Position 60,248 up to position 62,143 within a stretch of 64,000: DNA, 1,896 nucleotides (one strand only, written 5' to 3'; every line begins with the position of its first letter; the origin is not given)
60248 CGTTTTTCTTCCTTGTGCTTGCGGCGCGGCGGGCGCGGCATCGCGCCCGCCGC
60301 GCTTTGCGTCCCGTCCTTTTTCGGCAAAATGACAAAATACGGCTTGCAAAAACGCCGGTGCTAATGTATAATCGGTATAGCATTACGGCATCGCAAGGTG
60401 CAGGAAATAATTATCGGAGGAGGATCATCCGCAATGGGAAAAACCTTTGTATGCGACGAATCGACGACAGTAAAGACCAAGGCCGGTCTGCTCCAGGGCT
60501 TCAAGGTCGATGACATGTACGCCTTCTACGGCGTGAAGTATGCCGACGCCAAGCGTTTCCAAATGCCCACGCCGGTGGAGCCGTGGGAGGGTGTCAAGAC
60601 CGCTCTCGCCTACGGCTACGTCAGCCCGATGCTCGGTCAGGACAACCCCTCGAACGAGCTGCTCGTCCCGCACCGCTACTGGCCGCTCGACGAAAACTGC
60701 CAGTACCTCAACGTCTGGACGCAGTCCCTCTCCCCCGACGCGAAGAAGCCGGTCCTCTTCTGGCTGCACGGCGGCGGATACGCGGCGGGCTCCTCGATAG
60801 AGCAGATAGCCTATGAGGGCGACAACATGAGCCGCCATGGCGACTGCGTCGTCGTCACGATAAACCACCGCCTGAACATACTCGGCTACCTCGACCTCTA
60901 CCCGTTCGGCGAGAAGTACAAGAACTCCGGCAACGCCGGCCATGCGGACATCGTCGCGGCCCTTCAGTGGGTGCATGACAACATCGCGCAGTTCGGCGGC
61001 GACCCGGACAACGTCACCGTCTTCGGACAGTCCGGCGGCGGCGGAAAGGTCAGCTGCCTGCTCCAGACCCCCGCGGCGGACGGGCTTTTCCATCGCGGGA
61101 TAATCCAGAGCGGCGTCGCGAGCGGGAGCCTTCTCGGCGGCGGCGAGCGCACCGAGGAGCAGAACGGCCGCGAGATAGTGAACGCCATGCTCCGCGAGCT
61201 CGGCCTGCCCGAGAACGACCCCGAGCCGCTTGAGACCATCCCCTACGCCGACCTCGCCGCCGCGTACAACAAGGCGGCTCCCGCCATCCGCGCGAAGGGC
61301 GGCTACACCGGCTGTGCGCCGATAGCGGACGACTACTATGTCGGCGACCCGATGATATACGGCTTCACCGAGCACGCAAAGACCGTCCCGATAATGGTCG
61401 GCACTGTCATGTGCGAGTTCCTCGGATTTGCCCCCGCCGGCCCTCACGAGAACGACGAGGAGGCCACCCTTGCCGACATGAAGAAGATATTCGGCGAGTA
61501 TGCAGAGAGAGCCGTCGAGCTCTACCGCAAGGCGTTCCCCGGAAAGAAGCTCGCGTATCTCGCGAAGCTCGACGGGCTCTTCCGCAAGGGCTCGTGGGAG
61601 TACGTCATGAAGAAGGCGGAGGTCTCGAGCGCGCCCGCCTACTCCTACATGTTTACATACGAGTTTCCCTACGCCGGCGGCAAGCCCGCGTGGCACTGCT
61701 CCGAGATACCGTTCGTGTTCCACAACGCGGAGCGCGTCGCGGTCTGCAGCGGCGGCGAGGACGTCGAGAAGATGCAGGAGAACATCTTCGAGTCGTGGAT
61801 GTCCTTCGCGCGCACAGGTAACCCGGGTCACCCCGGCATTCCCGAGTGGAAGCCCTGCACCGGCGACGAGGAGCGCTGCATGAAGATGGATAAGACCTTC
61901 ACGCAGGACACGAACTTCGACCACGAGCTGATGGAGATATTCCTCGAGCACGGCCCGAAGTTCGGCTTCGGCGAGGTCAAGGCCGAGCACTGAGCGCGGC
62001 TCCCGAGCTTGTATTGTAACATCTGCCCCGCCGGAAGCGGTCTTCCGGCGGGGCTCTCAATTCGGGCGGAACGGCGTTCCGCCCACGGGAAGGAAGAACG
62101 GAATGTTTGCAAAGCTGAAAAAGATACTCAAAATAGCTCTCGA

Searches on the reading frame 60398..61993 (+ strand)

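Call 23: search_protein_families(library=pfam, proteins=[window:60398-61993:+], max_evalue=0.0001)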
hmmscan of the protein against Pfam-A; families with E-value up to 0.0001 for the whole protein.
window:60398-61993:+ (531 aa): 3 families
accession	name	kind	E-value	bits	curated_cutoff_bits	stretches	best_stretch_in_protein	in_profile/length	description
PF00135.34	COesterase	-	1.3e-82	278.8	27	1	22-503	2-503/515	Carboxylesterase family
PF20434.5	BD-FAE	-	2.3e-08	34.3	26.8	1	115-215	11-100/215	BD-FAE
PF07859.19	Abhydrolase_3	-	7.5e-08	32.8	25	1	180-223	47-90/210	alpha/beta hydrolase fold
